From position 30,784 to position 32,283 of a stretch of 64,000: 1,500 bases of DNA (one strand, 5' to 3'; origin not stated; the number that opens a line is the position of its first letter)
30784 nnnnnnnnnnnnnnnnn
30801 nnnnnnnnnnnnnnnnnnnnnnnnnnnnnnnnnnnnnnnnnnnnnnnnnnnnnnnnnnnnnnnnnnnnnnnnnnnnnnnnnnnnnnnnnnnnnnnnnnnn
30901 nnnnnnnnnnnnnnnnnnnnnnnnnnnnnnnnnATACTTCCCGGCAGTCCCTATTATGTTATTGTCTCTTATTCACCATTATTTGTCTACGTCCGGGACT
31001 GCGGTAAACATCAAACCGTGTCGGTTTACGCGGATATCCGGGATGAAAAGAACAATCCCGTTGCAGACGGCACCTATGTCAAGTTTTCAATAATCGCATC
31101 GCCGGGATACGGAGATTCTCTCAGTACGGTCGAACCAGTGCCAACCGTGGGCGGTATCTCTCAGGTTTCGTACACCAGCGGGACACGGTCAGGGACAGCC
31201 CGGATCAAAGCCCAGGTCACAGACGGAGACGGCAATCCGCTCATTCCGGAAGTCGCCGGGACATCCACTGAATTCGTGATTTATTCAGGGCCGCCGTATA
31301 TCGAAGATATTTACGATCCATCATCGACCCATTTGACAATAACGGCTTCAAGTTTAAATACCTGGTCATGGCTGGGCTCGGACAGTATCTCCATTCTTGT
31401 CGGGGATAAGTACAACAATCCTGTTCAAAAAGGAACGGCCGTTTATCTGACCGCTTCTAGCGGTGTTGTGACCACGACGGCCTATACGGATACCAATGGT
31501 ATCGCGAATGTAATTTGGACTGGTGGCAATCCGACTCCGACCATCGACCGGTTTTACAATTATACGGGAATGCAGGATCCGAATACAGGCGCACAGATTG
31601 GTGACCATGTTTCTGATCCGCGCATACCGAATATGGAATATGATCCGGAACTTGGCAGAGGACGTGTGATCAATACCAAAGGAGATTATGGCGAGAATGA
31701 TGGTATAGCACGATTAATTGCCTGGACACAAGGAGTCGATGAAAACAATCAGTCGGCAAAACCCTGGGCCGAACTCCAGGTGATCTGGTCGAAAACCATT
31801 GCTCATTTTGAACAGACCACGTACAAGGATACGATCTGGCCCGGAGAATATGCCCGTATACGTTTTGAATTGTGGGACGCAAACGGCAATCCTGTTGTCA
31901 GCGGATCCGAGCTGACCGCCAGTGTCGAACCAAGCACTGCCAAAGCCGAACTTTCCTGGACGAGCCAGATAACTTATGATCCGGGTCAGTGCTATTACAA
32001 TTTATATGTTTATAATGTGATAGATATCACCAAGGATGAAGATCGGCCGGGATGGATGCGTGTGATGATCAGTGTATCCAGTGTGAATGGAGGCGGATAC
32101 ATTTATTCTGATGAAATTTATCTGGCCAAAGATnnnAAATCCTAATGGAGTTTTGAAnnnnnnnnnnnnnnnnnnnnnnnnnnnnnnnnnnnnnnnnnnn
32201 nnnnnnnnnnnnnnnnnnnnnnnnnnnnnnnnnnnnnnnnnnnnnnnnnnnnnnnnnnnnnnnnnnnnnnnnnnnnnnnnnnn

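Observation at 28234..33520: Two unexplained structural genes (a 1300-aa Big_1-repeat protein and a small OM beta-barrel) inserted between pilO and pilP-pilQ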

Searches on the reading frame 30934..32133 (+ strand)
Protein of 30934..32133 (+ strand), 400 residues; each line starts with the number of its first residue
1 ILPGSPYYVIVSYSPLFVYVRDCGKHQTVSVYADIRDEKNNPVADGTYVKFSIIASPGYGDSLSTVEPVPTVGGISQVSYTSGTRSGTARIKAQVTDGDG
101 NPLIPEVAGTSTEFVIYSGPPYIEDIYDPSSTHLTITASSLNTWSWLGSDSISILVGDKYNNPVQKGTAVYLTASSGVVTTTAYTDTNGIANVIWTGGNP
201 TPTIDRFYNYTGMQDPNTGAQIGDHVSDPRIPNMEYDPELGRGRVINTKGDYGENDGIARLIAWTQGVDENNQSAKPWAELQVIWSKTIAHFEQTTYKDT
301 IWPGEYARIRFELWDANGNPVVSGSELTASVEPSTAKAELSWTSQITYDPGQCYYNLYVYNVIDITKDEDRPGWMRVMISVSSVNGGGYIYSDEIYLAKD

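Call 29: find_homologous_proteins(query=window:30934-32133:+, max_evalue=0.001)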
Query window:30934-32133:+ (400 aa): 21 proteins with E <= 0.001 among 3484 candidates.
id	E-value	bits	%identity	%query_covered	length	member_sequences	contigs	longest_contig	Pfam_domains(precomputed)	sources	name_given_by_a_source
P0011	4.2e-140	485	56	99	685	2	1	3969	PF02369.23,PF09134.17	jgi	jgi:hypothetical protein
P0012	5.6e-131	455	55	100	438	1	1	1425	PF02369.23,PF09134.17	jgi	jgi:hypothetical protein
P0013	3.3e-122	426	50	99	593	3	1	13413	PF02369.23,PF18565.8,PF09134.17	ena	-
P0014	2.6e-97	344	51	85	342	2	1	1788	PF02369.23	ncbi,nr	ncbi:Ig-like domain-containing protein, partial [bacterium]|nr:Ig-like domain-containing protein [ba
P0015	7.2e-95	336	44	99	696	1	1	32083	PF02369.23,PF18565.8,PF09134.17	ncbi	ncbi:MAG: invasin domain 3-containing protein [bacterium]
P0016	2.0e-88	315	44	96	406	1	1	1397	PF02369.23,PF09134.17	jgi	jgi:hypothetical protein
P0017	1.5e-87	312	40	100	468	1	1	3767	PF02369.23,PF09134.17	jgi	jgi:hypothetical protein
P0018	1.6e-83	299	43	91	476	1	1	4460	PF02369.23,PF09134.17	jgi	jgi:hypothetical protein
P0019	4.0e-82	294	51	69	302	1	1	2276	PF02369.23,PF09134.17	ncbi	-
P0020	2.3e-69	252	43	84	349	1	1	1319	PF02369.23,PF09134.17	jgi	jgi:hypothetical protein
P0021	3.4e-65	239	40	89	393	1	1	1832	PF02369.23,PF09134.17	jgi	jgi:hypothetical protein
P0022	2.2e-55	206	41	69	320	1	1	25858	PF02369.23,PF09134.17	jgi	jgi:hypothetical protein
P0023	2.2e-47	180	44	62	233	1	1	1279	PF02369.23,PF09134.17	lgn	-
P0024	2.3e-31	127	37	72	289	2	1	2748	PF02369.23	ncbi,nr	ncbi:Ig-like domain-containing protein, partial [bacterium]|nr:Ig-like domain-containing protein [ba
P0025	2.8e-11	61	25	82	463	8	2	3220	PF02369.23,PF13620.13,PF09134.17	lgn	-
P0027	9.8e-9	53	24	93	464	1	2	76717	PF02369.23,PF13620.13,PF09134.17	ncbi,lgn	ncbi:MAG: invasin domain 3-containing protein [Balneolales bacterium]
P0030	2.6e-6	45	30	42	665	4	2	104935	PF13715.13,PF02369.23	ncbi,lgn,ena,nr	ncbi:MAG TPA: hypothetical protein VMW43_12805 [Bacteroidota bacterium]|nr:hypothetical protein [Bac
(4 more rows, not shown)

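Call 33: find_encoding_contigs(protein=P0027, flank=10000, max_places=2)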
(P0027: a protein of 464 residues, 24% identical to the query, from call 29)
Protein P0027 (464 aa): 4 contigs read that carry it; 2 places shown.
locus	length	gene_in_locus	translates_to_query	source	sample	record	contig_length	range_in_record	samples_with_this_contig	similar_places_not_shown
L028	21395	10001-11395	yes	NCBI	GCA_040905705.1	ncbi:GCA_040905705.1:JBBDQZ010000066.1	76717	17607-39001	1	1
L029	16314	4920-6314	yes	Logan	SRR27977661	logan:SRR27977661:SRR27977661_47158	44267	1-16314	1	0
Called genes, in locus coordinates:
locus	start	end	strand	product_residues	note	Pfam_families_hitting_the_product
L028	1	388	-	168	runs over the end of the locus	PF08241:Methyltransf_11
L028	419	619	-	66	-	-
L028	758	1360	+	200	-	PF03352:Adenine_glyco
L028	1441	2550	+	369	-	PF00144:Beta-lactamase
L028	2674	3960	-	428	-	PF13568:OMP_b-brl_2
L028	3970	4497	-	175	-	PF04542:Sigma70_r2 (weak), PF08281:Sigma70_r4_2, PF04545:Sigma70_r4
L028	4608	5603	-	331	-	PF19089:DUF5777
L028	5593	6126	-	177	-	PF04264:YceI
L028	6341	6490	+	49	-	-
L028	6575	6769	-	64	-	-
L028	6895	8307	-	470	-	PF03951:Gln-synt_N, PF00120:Gln-synt_C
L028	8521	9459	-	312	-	PF13442:Cytochrome_CBB3 (faint), PF00034:Cytochrom_C (faint)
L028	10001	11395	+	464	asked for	PF13620:CarboxypepD_reg, PF02369:Big_1 (weak), PF09134:Invasin_D3, PF02369:Big_1 (weak)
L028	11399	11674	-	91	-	-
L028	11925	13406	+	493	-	PF03321:GH3, PF23571:GH3_M, PF23572:GH3_C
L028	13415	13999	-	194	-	PF03588:Leu_Phe_trans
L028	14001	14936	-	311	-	PF03747:ADP_ribosyl_GH (weak)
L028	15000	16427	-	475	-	PF00206:Lyase_1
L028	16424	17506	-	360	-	PF01546:Peptidase_M20, PF07687:M20_dimer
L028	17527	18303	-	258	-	PF00696:AA_kinase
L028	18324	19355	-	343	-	PF02729:OTCace_N, PF00185:OTCace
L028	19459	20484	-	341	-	PF01118:Semialdhyde_dh, PF22698:Semialdhyde_dhC_1, PF02774:Semialdhyde_dhC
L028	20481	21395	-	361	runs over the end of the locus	-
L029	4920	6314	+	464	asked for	PF13620:CarboxypepD_reg, PF02369:Big_1 (weak), PF09134:Invasin_D3, PF02369:Big_1 (weak)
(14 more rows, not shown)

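Call 34: find_encoding_contigs(protein=P0030, flank=10000, max_places=2)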
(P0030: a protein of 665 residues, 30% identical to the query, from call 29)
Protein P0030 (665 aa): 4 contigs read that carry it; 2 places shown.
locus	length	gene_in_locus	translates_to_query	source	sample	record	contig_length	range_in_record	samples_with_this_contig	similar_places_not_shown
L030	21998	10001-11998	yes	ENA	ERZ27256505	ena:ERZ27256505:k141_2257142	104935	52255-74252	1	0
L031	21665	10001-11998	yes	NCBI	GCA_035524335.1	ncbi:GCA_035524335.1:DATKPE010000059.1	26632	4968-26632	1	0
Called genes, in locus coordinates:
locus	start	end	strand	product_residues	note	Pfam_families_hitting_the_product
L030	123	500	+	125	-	-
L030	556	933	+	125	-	-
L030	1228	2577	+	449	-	PF28597:T2SSF_N (faint), PF00482:T2SSF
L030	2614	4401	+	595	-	PF00437:T2SSE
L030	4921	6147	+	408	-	PF00437:T2SSE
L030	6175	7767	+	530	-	-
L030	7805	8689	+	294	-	-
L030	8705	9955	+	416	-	PF00263:Secretin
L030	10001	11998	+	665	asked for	PF02369:Big_1 (faint), PF13715:CarbopepD_reg_2 (faint)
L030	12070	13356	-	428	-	PF00202:Aminotran_3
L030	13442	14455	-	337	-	PF00490:ALAD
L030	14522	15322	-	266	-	PF00561:Abhydrolase_1, PF12146:Hydrolase_4, PF12697:Abhydrolase_6, PF03096:Ndr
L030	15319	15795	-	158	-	PF01814:Hemerythrin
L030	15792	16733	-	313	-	PF03741:TerC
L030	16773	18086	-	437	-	PF00285:Citrate_synt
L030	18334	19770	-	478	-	PF07992:Pyr_redox_2 (faint), PF00890:FAD_binding_2 (weak), PF01266:DAO, PF01593:Amino_oxidase, PF12831:FAD_oxidored (weak), PF13450:NAD_binding_8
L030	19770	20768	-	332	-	PF00762:Ferrochelatase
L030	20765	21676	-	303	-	PF01218:Coprogen_oxidas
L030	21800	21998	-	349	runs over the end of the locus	PF01208:URO-D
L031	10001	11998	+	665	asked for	PF02369:Big_1 (faint), PF13715:CarbopepD_reg_2 (faint)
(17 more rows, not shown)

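Call 35: find_encoding_contigs(protein=P0015, flank=10000, max_places=2)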
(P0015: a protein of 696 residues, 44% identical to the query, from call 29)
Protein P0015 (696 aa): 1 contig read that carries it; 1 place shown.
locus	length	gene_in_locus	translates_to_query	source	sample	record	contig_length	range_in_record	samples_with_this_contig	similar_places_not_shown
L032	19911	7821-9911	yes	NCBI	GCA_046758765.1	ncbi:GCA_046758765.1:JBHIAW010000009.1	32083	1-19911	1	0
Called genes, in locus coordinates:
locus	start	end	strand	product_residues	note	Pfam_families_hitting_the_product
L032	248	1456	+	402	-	PF28597:T2SSF_N, PF00482:T2SSF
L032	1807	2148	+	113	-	PF07963:N_methyl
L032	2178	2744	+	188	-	PF07963:N_methyl (weak)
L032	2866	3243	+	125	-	-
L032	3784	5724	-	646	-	PF17164:DUF5122 (faint), PF19565:DUF6087 (faint), PF12768:Rax2 (weak), PF18962:Por_Secre_tail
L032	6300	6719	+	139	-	-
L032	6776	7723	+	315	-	-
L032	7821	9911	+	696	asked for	PF02369:Big_1 (weak), PF09134:Invasin_D3 (weak), PF18565:Glyco_hydro2_C5 (faint), PF02369:Big_1, PF09134:Invasin_D3, PF02369:Big_1, PF09134:Invasin_D3, PF02369:Big_1 (weak)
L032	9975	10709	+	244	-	-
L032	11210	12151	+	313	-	PF01551:Peptidase_M23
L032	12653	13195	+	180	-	PF00156:Pribosyltran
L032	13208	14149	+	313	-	PF02729:OTCace_N, PF00185:OTCace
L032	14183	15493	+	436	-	PF01979:Amidohydro_1, PF12890:DHOase, PF07969:Amidohydro_3 (weak)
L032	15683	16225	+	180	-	PF01862:PvlArgDC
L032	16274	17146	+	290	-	PF00491:Arginase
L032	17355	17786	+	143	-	PF00572:Ribosomal_L13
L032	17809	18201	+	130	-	PF00380:Ribosomal_S9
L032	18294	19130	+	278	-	PF00318:Ribosomal_S2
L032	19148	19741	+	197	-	PF25025:EF-Ts_N (weak), PF00889:EF_TS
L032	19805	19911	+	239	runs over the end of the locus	PF00696:AA_kinase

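Call 49: predict_structure(alignment_id=A3)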
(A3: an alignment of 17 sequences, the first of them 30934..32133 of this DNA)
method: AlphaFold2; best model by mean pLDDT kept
length: 400 residues; sequences in the alignment: 17
mean_pLDDT: 93.8   pTM: 0.79
mean pLDDT of the five models: 93.8, 93.6, 93.0, 92.4, 91.1
residues with pLDDT >= 90: 351; 70-90: 47; 50-70: 2; < 50: 0
segments of 3 or more residues with pLDDT < 50: none
pLDDT, mean of each block of 10 residues (from residue 1): 85 90 86 95 95 92 95 96 93 94 93 90 94 95 90 96 94 94 93 93 95 94 94 92 94 95 96 95 95 96 97 95 96 96 95 95 93 97 95 95
secondary structure, 60 per line:
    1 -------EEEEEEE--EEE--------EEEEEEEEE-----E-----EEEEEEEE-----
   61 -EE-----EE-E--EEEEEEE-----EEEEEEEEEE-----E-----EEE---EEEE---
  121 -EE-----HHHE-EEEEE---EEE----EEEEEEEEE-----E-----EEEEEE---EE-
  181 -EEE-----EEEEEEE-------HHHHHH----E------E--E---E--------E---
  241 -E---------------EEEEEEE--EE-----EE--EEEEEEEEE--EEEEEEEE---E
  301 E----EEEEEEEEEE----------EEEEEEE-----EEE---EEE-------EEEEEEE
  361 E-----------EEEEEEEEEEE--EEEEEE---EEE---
elements in order: E8-14 E17-19 E28-36 E48-55 E75-81 E87-96 E108-110 E114-117 E134-138 E142-144 E149-157 E169-174 E182-184 E190-196 H204-209 E258-264 E278-286 E289-296 E306-315 E326-332 E338-340 E344-346 E354-361 E373-383 E386-391 E395-397

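Call 85: search_protein_families(library=pfam, proteins=[L030:6175-7767:+, L030:7805-8689:+, L030:8705-9955:+, L030:123-500:+, L030:556-933:+, L032:6776-7723:+, L032:6300-6719:+, L032:11210-12151:+], max_evalue=0.1)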
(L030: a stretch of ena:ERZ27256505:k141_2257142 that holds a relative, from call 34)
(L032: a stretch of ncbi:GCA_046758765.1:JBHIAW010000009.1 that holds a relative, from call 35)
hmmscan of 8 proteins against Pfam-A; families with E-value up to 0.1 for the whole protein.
L030:6175-7767:+ (530 aa): 0 families

L030:7805-8689:+ (294 aa): 1 family
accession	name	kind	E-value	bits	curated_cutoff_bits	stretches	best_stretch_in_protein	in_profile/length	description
PF21621.3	MPI_cupin_dom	-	0.05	14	27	1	230-272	33-74/79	Mannose-6-phosphate isomerase, cupin domain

L030:8705-9955:+ (416 aa): 2 families
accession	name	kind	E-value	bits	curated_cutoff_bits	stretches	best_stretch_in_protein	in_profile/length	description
PF00263.26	Secretin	-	8.9e-28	97.4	27.5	1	231-385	4-168/169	Bacterial type II and III secretion system protein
PF07660.19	STN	-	0.018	15.3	28.4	0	75-112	13-50/52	Secretin and TonB N terminus short domain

L030:123-500:+ (125 aa): 1 family
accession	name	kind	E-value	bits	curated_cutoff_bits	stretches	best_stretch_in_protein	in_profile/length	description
PF18171.6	LSDAT_prok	-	0.068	12.9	25.4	1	11-50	36-73/195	SLOG in TRPM, prokaryote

L030:556-933:+ (125 aa): 2 families
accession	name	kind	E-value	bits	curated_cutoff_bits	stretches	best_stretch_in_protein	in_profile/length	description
PF13944.12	Calycin_like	-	0.016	16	30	1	32-120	18-104/124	Calycin-like beta-barrel domain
PF01034.25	Syndecan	-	0.093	13.2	25.2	0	75-89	33-47/64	Syndecan domain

L032:6776-7723:+ (315 aa): 1 family
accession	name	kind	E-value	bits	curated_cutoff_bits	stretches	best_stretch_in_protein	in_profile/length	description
PF14341.11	PilX_N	-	0.026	14.9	25.5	1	30-70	10-51/51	PilX N-terminal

L032:6300-6719:+ (139 aa): 2 families
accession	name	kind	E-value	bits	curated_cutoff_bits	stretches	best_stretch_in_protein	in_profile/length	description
PF07963.17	N_methyl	-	9.1e-05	22.3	21.2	1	13-33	2-22/27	Prokaryotic N-terminal methylation motif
PF20303.3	YLATT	-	0.0084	16.4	26.7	1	7-52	21-66/107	YEATS-Like-Associating Three TM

L032:11210-12151:+ (313 aa): 5 families
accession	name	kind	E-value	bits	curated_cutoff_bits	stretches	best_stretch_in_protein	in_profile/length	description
PF01551.29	Peptidase_M23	-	3.5e-33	114.1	28.7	1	209-307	2-96/96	Peptidase family M23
PF04977.20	DivIC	-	0.0022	18.2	28.9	1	42-92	3-53/80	Septum formation initiator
PF24915.1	Spectrin_SESTD1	-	0.012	16.5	27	1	86-165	33-110/110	SESTD1-like, spectrin repeat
PF13600.11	DUF4140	-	0.089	13.7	27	0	51-98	45-93/98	N-terminal domain of unknown function (DUF4140)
PF04102.17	SlyX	-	0.09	13.9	30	0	57-101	11-55/67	SlyX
